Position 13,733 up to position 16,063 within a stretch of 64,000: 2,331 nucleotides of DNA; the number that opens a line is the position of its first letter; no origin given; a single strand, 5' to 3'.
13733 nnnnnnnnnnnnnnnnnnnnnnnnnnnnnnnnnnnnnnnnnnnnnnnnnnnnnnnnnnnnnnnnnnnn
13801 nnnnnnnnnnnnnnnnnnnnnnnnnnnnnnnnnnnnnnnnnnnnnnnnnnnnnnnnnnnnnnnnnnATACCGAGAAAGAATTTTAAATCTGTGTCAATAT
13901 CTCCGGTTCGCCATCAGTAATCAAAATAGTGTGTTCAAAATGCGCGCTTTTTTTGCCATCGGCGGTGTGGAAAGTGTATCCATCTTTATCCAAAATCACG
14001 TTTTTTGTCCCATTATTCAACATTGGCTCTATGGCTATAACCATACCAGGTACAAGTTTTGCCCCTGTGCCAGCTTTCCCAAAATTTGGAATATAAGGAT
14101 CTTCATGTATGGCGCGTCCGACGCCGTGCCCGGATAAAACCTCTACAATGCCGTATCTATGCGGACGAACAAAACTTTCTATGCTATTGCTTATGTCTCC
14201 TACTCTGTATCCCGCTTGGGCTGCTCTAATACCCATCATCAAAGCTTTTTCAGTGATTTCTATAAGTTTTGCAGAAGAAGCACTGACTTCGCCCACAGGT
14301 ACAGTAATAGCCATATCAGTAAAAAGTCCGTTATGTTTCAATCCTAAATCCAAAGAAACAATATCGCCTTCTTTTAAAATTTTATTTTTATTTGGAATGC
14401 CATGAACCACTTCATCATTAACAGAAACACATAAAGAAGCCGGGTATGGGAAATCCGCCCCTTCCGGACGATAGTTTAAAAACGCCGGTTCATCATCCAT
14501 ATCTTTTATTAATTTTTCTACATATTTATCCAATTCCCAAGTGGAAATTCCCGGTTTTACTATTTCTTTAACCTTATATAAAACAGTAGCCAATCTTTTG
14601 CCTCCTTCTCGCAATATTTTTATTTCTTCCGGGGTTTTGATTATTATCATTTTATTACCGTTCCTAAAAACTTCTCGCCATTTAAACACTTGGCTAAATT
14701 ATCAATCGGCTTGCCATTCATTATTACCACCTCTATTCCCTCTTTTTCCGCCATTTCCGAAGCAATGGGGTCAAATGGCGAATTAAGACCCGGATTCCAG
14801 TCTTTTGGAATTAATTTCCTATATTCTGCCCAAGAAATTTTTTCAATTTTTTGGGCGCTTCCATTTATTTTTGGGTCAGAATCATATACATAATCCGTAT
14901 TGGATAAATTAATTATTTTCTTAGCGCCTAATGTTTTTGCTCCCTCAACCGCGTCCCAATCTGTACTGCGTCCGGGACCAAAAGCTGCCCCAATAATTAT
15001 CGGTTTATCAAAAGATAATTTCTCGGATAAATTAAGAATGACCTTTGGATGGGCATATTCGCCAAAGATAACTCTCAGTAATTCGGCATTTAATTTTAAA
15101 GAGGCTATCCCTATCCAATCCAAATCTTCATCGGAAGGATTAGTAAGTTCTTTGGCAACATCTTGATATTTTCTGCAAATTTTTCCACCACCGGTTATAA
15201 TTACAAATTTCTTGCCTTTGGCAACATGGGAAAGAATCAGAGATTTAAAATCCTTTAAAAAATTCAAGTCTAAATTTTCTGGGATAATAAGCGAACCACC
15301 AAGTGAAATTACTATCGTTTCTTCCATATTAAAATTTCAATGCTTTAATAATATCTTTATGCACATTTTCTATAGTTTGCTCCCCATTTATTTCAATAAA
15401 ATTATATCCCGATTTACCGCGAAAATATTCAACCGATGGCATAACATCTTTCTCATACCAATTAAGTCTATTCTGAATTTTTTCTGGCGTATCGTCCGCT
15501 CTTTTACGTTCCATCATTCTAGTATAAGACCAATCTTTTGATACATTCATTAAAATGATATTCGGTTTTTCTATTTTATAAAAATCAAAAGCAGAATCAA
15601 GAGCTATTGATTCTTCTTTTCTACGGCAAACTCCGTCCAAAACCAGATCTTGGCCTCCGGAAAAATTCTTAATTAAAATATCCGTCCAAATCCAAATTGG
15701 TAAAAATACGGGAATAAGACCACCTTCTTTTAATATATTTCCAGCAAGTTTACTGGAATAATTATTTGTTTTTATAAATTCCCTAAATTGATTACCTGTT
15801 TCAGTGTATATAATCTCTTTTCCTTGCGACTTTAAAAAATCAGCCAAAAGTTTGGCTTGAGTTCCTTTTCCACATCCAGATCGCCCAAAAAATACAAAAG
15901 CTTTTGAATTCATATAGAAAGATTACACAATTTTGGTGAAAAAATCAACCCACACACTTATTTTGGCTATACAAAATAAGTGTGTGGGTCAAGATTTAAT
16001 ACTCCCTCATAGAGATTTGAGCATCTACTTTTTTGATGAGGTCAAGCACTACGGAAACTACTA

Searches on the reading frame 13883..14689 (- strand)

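Call 15: search_protein_families(library=pfam, proteins=[window:13883-14689:-], max_evalue=0.001)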
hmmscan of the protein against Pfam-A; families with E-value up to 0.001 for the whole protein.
window:13883-14689:- (268 aa): 1 family
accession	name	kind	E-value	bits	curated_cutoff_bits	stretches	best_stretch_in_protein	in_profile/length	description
PF00557.29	Peptidase_M24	-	5.2e-45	154.2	23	1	25-259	2-208/208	Metallopeptidase family M24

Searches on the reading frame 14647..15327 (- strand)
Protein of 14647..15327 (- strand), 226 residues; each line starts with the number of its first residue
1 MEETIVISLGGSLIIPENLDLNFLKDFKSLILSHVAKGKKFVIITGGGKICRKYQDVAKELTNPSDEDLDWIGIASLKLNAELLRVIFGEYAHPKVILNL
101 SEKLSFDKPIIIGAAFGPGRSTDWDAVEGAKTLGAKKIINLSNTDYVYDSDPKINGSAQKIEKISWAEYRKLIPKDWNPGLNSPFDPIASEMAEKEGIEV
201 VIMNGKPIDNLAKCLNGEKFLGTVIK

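Call 15: search_protein_families(library=pfam, proteins=[window:14647-15327:-], max_evalue=0.001)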
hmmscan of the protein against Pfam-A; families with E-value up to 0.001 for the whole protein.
window:14647-15327:- (226 aa): 1 family
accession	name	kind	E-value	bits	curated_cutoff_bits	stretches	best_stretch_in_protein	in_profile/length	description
PF00696.33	AA_kinase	-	8.7e-24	85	24.9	1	4-204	2-234/234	Amino acid kinase family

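Call 37: search_protein_families(library=ncbifam, proteins=[window:14647-15327:-], max_evalue=0.001)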
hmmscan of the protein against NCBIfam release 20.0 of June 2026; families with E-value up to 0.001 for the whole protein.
window:14647-15327:- (226 aa): 7 families
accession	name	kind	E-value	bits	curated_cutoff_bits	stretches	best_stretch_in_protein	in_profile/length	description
TIGR02076.1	pyrH_arch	equivalog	1.5e-50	171.9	158.05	1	5-225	1-221/222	UMP kinase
NF040647.1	IPPK_Arch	equivalog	1.1e-11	44.6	120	1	130-225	162-259/259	isopentenyl phosphate kinase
TIGR02075.1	pyrH_bact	equivalog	3.6e-10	39.9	243.9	1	19-224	21-231/233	UMP kinase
TIGR01027.1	proB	equivalog_domain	8.7e-07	28.4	186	1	130-224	153-250/363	glutamate 5-kinase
TIGR00761.1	argB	equivalog_domain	2.8e-06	27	151.3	0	123-177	157-206/231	acetylglutamate kinase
TIGR00656.1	asp_kin_monofn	equivalog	0.00023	20.3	402.25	1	123-173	161-211/407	aspartate kinase, monofunctional class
NF005155.0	PRK06635.1-4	equivalog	0.00089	18.4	346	0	122-168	153-199/407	aspartate kinase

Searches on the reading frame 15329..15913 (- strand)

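Call 15: search_protein_families(library=pfam, proteins=[window:15329-15913:-], max_evalue=0.001)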
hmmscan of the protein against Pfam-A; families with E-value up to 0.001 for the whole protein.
window:15329-15913:- (194 aa): 3 families
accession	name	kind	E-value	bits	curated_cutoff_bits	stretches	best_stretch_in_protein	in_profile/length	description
PF00406.28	ADK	-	1.1e-18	68.2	26.8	1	9-167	2-149/151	Adenylate kinase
PF13207.12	AAA_17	-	1.7e-08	35.2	27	1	10-147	2-136/136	AAA domain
PF02223.23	Thymidylate_kin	-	8.1e-06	26.1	27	0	12-52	5-52/185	Thymidylate kinase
